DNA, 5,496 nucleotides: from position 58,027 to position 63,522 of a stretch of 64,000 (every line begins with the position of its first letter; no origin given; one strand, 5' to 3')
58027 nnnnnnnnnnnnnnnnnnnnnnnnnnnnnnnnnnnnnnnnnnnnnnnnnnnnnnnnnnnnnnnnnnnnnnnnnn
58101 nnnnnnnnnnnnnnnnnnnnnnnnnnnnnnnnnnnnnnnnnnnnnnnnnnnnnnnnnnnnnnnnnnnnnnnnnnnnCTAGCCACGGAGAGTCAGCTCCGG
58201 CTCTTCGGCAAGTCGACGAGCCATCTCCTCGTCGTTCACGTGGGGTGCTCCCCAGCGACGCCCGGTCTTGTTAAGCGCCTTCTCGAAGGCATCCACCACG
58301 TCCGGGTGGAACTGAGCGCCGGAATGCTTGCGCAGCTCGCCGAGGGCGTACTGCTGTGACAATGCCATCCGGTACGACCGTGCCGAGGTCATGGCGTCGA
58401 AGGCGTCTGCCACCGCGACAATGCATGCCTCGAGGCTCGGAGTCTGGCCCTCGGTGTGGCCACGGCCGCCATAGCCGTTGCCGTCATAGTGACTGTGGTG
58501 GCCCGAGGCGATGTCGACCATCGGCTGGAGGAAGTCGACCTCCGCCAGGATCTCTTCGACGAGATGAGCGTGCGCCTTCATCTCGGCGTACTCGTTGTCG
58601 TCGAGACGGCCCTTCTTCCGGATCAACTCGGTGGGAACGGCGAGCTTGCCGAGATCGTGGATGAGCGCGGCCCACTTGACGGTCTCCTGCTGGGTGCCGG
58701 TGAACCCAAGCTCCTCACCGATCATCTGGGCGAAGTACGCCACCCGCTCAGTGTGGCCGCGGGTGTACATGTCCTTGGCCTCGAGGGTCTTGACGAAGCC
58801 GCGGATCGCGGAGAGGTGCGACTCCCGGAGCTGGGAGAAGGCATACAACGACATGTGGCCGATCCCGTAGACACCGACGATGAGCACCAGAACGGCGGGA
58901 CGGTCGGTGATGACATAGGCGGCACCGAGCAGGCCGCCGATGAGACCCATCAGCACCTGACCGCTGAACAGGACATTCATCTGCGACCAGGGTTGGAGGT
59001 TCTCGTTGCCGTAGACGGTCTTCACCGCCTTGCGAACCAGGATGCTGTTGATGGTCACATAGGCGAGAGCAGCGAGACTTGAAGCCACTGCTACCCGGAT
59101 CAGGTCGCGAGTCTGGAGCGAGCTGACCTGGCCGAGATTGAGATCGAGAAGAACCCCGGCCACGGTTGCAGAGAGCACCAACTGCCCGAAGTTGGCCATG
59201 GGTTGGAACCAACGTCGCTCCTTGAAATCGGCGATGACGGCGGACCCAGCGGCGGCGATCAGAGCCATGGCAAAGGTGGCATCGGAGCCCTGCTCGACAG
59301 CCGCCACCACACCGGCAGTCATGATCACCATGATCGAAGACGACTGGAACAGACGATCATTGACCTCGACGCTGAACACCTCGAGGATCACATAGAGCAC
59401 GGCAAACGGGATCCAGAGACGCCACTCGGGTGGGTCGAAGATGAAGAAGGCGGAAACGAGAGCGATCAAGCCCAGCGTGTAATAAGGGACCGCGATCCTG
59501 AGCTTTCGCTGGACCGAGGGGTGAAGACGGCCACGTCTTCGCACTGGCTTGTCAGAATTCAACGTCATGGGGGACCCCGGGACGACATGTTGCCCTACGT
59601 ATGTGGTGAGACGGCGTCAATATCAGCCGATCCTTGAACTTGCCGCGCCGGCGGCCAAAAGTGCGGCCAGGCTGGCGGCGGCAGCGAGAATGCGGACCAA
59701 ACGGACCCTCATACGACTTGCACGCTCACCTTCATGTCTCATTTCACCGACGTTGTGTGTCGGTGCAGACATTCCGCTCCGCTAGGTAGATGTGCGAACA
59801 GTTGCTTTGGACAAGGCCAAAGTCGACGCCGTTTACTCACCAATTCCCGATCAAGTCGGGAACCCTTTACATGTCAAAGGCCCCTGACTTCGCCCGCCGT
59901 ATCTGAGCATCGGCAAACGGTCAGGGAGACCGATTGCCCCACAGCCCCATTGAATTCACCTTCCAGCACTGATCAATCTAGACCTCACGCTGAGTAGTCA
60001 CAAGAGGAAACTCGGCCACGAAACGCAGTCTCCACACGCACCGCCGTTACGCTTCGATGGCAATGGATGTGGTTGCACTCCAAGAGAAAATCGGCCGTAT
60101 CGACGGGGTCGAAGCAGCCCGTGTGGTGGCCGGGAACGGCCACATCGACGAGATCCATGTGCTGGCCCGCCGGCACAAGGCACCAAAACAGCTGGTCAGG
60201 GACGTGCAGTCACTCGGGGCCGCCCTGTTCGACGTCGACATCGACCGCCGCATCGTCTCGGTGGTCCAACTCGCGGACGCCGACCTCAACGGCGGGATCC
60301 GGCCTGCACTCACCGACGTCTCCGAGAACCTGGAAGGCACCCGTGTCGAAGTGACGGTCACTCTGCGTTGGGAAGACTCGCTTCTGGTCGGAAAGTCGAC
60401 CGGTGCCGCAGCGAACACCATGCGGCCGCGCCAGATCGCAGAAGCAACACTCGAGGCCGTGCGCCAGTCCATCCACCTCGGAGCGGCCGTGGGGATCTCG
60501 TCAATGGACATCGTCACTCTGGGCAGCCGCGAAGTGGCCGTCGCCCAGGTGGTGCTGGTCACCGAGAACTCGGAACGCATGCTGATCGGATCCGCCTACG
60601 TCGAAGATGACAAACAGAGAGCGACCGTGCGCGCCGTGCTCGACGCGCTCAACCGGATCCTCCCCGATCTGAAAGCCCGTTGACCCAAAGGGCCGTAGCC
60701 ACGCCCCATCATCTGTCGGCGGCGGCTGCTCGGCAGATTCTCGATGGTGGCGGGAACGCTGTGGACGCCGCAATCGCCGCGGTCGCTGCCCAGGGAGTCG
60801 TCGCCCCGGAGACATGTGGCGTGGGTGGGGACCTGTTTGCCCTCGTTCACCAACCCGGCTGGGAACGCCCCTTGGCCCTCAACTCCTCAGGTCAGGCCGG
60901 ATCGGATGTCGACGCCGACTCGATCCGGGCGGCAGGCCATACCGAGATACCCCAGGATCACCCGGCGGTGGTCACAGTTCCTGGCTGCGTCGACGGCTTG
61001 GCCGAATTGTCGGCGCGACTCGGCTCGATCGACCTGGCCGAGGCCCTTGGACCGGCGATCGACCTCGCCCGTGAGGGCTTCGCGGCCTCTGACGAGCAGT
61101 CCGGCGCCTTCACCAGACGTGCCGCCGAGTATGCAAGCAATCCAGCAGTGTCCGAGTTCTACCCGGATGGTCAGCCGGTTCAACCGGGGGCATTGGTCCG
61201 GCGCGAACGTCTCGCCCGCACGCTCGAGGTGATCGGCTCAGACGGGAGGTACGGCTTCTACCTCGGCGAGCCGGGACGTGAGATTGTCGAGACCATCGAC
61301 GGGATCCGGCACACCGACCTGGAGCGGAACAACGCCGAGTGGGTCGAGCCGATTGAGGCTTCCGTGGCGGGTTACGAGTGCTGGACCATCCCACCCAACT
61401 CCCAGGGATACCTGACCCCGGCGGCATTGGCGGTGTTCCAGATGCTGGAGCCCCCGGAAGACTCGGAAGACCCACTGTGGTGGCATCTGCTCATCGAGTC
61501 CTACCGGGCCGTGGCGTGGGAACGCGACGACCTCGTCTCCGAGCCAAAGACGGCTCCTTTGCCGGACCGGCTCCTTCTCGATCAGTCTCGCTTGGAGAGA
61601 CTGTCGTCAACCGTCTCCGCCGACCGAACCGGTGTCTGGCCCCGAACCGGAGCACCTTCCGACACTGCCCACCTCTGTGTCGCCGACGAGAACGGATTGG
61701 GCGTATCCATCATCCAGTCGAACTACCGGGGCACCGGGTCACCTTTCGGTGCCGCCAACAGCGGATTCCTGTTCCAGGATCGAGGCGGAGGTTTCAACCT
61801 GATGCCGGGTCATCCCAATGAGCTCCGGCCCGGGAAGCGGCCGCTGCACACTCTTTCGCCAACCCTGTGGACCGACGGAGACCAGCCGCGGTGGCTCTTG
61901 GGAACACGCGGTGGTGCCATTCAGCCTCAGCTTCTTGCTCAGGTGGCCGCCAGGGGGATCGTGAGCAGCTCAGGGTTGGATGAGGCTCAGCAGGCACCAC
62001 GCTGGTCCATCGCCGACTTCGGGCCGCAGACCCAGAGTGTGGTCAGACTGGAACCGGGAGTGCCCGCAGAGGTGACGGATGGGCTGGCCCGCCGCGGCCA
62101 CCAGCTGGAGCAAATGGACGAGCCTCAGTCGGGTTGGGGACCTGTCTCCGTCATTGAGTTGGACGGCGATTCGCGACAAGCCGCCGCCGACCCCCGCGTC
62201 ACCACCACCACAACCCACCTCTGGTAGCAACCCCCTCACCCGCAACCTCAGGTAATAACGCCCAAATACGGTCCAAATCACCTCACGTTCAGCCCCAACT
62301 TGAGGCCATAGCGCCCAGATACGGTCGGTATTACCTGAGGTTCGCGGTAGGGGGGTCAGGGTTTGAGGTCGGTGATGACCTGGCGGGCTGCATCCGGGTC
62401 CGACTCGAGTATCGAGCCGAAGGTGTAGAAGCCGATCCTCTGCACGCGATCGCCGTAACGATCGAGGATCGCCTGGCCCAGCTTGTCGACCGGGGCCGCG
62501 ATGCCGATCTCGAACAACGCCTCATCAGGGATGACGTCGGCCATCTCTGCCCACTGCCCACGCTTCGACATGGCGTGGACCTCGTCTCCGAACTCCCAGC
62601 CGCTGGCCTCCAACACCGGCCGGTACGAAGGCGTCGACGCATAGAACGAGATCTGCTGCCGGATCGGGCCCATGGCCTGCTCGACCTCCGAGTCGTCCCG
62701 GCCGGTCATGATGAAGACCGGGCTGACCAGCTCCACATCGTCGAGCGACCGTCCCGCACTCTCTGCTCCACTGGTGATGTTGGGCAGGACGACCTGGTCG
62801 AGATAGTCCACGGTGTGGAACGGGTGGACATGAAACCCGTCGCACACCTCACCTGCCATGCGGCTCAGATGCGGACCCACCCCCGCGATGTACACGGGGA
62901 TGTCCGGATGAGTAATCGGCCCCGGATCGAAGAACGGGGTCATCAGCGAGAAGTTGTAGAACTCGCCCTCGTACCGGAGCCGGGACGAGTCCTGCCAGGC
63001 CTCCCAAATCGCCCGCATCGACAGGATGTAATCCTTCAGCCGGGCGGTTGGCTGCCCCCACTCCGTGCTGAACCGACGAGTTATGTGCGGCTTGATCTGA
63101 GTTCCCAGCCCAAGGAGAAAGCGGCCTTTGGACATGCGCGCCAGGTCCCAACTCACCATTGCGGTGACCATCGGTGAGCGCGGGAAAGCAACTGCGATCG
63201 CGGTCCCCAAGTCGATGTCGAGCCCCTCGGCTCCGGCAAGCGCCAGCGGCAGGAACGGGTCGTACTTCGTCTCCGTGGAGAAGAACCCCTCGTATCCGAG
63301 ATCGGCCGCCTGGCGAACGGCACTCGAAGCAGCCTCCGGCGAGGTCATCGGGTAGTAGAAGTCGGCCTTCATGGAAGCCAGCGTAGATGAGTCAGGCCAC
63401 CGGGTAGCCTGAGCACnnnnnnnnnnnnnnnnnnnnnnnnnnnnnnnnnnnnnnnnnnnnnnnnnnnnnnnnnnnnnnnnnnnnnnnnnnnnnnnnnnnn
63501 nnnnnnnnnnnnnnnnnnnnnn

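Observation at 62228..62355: Unusual repeat-element family; one copy fills a convergent intergenic region as a ~128-nt long imperfect hairpin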

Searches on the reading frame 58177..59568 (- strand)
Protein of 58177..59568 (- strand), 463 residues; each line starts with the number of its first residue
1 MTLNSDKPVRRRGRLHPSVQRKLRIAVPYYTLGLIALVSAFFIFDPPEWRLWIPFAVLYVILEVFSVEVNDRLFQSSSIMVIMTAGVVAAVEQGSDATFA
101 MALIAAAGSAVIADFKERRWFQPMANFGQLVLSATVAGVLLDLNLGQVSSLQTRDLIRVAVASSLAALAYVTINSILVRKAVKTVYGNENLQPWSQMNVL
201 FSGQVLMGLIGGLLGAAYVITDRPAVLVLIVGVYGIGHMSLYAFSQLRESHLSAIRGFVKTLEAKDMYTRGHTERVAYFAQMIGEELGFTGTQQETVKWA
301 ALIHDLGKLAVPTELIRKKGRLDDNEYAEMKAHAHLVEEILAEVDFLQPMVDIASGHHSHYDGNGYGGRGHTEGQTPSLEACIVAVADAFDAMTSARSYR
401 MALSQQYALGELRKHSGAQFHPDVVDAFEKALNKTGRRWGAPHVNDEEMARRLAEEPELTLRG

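Call 74: search_protein_families(library=pfam, proteins=[window:58177-59568:-])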
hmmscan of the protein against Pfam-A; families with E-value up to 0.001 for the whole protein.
window:58177-59568:- (463 aa): 4 families
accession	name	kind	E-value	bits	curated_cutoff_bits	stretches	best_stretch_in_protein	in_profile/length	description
PF13487.12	HD_5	-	1.7e-30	106.5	27.2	1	260-424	5-170/170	HD domain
PF01966.28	HD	-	9.1e-20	71.5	22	1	271-393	3-116/116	HD domain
PF20972.2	MASE9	-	5.9e-05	23.5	24.3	1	55-196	21-155/203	MASE9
PF08668.18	HDOD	-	0.0009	19.2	22.9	0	271-341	97-165/196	HDOD domain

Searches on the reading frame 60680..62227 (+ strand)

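Call 31: search_protein_families(library=pfam, proteins=[window:60680-62227:+])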
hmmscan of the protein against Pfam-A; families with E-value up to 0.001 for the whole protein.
window:60680-62227:+ (515 aa): 1 family
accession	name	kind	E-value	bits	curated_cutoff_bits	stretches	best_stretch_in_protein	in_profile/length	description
PF01019.26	G_glu_transpept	-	6.2e-105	352.4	27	1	19-506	2-509/512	Gamma-glutamyltranspeptidase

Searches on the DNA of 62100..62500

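Call 24: search_rna_families(source=window, start=62100, end=62500, threshold=evalue, max_evalue=10)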
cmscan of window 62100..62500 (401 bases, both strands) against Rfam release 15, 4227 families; matches with E-value up to 10: 1.
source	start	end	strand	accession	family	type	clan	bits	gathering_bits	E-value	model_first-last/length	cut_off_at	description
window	62368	62407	+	RF01136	sR28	Gene; snRNA; snoRNA; CD-box;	-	10.9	39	2.2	1-55/55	no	Small nucleolar RNA sR28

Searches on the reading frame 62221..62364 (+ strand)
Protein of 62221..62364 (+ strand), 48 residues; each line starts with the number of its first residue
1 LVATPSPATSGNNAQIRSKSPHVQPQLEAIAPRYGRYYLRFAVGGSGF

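Call 30: find_homologous_proteins(query=A2, max_evalue=10)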
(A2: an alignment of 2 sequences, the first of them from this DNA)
Query A2 (2 sequences): no candidate shares three 5-residue words with the query. No homologue found.

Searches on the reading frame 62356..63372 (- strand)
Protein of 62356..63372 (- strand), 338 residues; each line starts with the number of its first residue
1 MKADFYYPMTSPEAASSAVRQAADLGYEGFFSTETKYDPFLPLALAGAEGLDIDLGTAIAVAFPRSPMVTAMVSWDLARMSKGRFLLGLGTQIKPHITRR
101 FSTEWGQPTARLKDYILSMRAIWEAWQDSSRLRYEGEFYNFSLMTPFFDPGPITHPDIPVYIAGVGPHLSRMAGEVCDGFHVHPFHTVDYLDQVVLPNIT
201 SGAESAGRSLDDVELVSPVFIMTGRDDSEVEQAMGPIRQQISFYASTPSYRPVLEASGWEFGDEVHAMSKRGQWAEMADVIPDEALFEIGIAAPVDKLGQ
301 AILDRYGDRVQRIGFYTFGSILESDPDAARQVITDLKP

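Call 15: find_encoding_contigs(protein=window:62356-63372:-, flank=10000, max_places=6)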
Protein window:62356-63372:- (338 aa): 1 contig read that carries it; 1 place shown.
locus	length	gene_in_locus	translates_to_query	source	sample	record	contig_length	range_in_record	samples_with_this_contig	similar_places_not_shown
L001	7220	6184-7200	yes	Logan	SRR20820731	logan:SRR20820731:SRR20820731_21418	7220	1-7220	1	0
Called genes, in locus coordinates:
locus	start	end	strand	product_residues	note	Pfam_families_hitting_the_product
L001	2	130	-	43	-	?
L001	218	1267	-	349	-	PF01636:APH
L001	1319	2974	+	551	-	PF05960:DUF885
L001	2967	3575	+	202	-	PF01613:Flavin_Reduct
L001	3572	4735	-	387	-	PF23472:LysM2_CERK1_LYK3_4_5 (faint), PF23473:LysM3_LYK4_5 (faint), PF23577:LysM_RLK (faint), PF01476:LysM, PF23446:LysM1_NFP_LYK (faint), PF01476:LysM, PF01551:Peptidase_M23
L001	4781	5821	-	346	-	PF21016:RlmN_N, PF04055:Radical_SAM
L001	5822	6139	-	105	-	PF14229:DUF4332 (faint), PF14520:HHH_5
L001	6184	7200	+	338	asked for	PF00296:Bac_luciferase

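Call 31: search_protein_families(library=pfam, proteins=[window:62356-63372:-])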
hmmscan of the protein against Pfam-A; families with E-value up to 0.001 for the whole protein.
window:62356-63372:- (338 aa): 1 family
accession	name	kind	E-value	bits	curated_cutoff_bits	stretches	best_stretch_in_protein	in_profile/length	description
PF00296.26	Bac_luciferase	-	1e-56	193.1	27.9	1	12-305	22-307/314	Luciferase-like monooxygenase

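Call 32: find_homologous_proteins(query=window:62356-63372:-, max_evalue=1e-30)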
Query window:62356-63372:- (338 aa): 7125 proteins with E <= 1e-30 among 8000 candidates; the best 120 are listed.
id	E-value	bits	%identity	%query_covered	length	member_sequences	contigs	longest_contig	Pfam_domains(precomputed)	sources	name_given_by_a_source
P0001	1.3e-227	772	100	100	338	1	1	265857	PF00296.27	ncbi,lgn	-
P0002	1.8e-227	772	100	100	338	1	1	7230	PF00296.27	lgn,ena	-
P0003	2.5e-194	663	83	100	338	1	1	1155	PF00296.27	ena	-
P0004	7.2e-188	642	81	100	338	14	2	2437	PF00296.27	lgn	-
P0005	3.1e-187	640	80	100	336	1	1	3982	PF00296.27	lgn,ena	-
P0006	9.7e-187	638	80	100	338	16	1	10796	PF00296.27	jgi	jgi:probable F420-dependent oxidoreductase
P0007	1.7e-184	631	79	100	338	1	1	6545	PF00296.27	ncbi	ncbi:MAG: TIGR03617 family F420-dependent LLM class oxidoreductase [Acidimicrobiia bacterium]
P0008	1.4e-183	628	78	100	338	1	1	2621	PF00296.27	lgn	-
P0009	3.8e-178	610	74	100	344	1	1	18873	PF00296.27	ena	-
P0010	5.3e-176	603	74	100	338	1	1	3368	PF00296.27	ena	-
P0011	1.5e-175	601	75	100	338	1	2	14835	PF00296.27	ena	-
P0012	6.5e-175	599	76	100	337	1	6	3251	PF00296.27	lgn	-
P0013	2.8e-174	597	74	100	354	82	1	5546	PF00296.27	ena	-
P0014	1.0e-173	595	74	100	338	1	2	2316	PF00296.27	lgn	-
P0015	1.4e-172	591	75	99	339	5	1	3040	PF00296.27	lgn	-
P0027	3.1e-169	581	76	93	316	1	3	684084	PF00296.27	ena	-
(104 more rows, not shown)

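Call 33: find_encoding_contigs(protein=P0001, flank=10000, max_places=3)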
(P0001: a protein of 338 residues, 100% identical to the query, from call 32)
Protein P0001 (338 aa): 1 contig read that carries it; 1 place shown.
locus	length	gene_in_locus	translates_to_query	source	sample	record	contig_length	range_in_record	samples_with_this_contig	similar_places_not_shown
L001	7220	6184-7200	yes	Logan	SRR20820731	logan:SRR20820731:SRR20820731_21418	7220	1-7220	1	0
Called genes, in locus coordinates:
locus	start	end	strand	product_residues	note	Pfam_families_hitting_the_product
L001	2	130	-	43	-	?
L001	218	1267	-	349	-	PF01636:APH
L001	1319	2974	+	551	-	PF05960:DUF885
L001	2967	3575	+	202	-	PF01613:Flavin_Reduct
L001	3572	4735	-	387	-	PF23472:LysM2_CERK1_LYK3_4_5 (faint), PF23473:LysM3_LYK4_5 (faint), PF23577:LysM_RLK (faint), PF01476:LysM, PF23446:LysM1_NFP_LYK (faint), PF01476:LysM, PF01551:Peptidase_M23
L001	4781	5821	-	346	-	PF21016:RlmN_N, PF04055:Radical_SAM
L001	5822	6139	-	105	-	PF14229:DUF4332 (faint), PF14520:HHH_5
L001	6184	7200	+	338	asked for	PF00296:Bac_luciferase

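Call 34: find_encoding_contigs(protein=P0006, flank=5000, max_places=3)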
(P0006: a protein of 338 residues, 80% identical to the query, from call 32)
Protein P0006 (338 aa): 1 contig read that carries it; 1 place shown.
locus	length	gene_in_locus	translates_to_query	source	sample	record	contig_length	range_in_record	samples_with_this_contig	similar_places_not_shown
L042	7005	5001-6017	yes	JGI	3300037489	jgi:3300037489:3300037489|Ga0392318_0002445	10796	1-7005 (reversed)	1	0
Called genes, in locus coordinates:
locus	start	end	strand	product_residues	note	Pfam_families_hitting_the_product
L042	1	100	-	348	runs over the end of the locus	PF01636:APH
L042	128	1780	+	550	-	PF05960:DUF885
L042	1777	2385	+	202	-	PF01613:Flavin_Reduct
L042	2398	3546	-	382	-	PF23473:LysM3_LYK4_5 (faint), PF01476:LysM, PF23446:LysM1_NFP_LYK (faint), PF23577:LysM_RLK (faint), PF01476:LysM, PF01551:Peptidase_M23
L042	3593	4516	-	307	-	PF04055:Radical_SAM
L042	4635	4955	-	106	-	PF14520:HHH_5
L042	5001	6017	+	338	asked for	PF00296:Bac_luciferase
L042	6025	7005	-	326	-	?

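Call 35: find_encoding_contigs(protein=P0007, flank=5000, max_places=3)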
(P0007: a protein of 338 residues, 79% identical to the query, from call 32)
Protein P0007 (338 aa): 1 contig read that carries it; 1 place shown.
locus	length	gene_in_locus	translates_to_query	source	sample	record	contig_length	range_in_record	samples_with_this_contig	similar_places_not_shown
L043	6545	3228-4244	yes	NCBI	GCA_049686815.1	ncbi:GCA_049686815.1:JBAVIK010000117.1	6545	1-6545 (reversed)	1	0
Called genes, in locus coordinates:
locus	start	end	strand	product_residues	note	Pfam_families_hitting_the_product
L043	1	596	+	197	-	PF01613:Flavin_Reduct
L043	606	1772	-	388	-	PF23446:LysM1_NFP_LYK (faint), PF23472:LysM2_CERK1_LYK3_4_5 (faint), PF23473:LysM3_LYK4_5 (faint), PF23577:LysM_RLK (faint), PF01476:LysM, PF01551:Peptidase_M23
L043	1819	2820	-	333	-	PF21016:RlmN_N (faint), PF04055:Radical_SAM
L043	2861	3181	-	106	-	PF14520:HHH_5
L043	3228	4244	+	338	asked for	PF00296:Bac_luciferase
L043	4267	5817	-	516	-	PF01019:G_glu_transpept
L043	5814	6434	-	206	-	-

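Call 54: find_encoding_contigs(protein=P0003, flank=3000, max_places=3)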
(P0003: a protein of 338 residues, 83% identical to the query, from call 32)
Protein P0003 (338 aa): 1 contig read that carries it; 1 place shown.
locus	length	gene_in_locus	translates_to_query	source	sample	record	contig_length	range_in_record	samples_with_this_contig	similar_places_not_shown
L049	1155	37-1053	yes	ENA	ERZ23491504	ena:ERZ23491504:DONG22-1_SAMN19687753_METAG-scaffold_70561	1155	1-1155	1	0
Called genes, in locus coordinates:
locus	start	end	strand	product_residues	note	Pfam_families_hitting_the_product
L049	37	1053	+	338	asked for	PF00296:Bac_luciferase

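Call 55: find_encoding_contigs(protein=P0005, flank=3000, max_places=3)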
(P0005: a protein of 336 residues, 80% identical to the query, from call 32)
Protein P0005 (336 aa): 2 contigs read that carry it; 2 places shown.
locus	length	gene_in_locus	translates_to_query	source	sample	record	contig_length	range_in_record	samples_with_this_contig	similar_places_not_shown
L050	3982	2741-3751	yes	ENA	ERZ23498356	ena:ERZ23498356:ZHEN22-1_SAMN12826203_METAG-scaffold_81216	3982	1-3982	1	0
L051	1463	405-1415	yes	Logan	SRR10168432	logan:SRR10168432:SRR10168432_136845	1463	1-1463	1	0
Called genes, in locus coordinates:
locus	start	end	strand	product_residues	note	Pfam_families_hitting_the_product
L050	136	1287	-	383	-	PF23473:LysM3_LYK4_5 (faint), PF01476:LysM, PF23577:LysM_RLK (faint), PF01476:LysM, PF01551:Peptidase_M23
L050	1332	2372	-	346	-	PF21016:RlmN_N (weak), PF04055:Radical_SAM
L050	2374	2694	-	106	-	PF14520:HHH_5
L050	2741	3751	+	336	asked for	PF00296:Bac_luciferase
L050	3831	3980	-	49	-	?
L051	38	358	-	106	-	PF14520:HHH_5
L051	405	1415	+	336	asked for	PF00296:Bac_luciferase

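Call 63: find_encoding_contigs(protein=P0027, flank=10000, max_places=3)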
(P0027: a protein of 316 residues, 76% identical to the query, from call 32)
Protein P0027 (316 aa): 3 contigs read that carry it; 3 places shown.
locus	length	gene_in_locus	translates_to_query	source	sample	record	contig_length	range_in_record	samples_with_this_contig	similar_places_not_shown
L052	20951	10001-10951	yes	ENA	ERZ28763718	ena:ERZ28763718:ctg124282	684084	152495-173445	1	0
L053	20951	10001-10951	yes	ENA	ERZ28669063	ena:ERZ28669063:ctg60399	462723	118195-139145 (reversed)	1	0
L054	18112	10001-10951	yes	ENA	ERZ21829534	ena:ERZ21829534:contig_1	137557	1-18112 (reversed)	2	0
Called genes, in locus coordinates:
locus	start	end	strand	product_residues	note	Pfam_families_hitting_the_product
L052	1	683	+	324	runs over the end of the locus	PF01032:FecCD, PF00950:ABC-3 (weak)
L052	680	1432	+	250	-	PF02463:SMC_N (faint), PF00005:ABC_tran, PF13304:AAA_21 (faint)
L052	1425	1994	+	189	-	PF02572:CobA_CobO_BtuR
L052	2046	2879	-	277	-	PF01061:ABC2_membrane, PF12698:ABC2_membrane_3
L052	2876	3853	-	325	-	PF00005:ABC_tran, PF13304:AAA_21 (weak), PF13732:DrrA1-3_C (weak)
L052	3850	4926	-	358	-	PF01636:APH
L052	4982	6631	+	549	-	PF05960:DUF885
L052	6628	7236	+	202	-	PF01613:Flavin_Reduct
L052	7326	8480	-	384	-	PF01476:LysM, PF23446:LysM1_NFP_LYK (faint), PF23473:LysM3_LYK4_5 (faint), PF23577:LysM_RLK (faint), PF01476:LysM, PF01551:Peptidase_M23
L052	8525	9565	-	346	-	PF21016:RlmN_N (faint), PF04055:Radical_SAM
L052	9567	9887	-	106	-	PF14520:HHH_5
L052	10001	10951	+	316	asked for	PF00296:Bac_luciferase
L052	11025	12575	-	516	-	PF01019:G_glu_transpept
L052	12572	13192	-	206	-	-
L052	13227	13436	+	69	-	-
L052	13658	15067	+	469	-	PF13487:HD_5, PF01966:HD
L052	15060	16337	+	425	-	PF13487:HD_5, PF01966:HD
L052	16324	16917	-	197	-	PF17248:DUF5317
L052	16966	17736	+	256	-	PF00378:ECH_1, PF16113:ECH_2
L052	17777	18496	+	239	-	PF04203:Sortase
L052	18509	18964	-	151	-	PF00578:AhpC-TSA, PF08534:Redoxin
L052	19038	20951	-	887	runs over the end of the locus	PF00330:Aconitase, PF00694:Aconitase_C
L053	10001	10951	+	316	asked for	PF00296:Bac_luciferase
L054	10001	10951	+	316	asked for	PF00296:Bac_luciferase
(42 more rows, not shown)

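Call 64: find_encoding_contigs(protein=P0009, flank=10000, max_places=3)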
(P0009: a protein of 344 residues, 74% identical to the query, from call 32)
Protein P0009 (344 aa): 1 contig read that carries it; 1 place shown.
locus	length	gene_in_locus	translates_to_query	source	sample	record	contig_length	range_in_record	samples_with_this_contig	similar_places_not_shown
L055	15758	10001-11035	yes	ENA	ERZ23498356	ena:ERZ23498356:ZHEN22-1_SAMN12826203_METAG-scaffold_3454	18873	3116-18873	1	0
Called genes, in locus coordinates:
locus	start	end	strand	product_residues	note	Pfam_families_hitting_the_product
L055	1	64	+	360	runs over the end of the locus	PF00089:Trypsin, PF13365:Trypsin_2, PF00595:PDZ, PF13180:PDZ_2, PF17820:PDZ_6 (weak)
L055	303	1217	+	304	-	PF01497:Peripla_BP_2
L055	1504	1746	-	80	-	-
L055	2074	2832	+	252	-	PF02463:SMC_N (faint), PF00005:ABC_tran, PF13304:AAA_21 (faint)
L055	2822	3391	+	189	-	PF02572:CobA_CobO_BtuR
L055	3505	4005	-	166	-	PF01061:ABC2_membrane, PF12698:ABC2_membrane_3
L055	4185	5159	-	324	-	PF00005:ABC_tran, PF13304:AAA_21 (weak), PF13732:DrrA1-3_C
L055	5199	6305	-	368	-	PF01636:APH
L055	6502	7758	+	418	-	PF05960:DUF885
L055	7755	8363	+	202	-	PF01613:Flavin_Reduct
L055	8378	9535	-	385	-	PF23473:LysM3_LYK4_5 (faint), PF23577:LysM_RLK (faint), PF01476:LysM, PF01551:Peptidase_M23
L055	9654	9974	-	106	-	PF14520:HHH_5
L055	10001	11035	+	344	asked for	PF00296:Bac_luciferase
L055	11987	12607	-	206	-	-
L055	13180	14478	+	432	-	PF13487:HD_5, PF01966:HD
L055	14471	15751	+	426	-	PF13487:HD_5, PF01966:HD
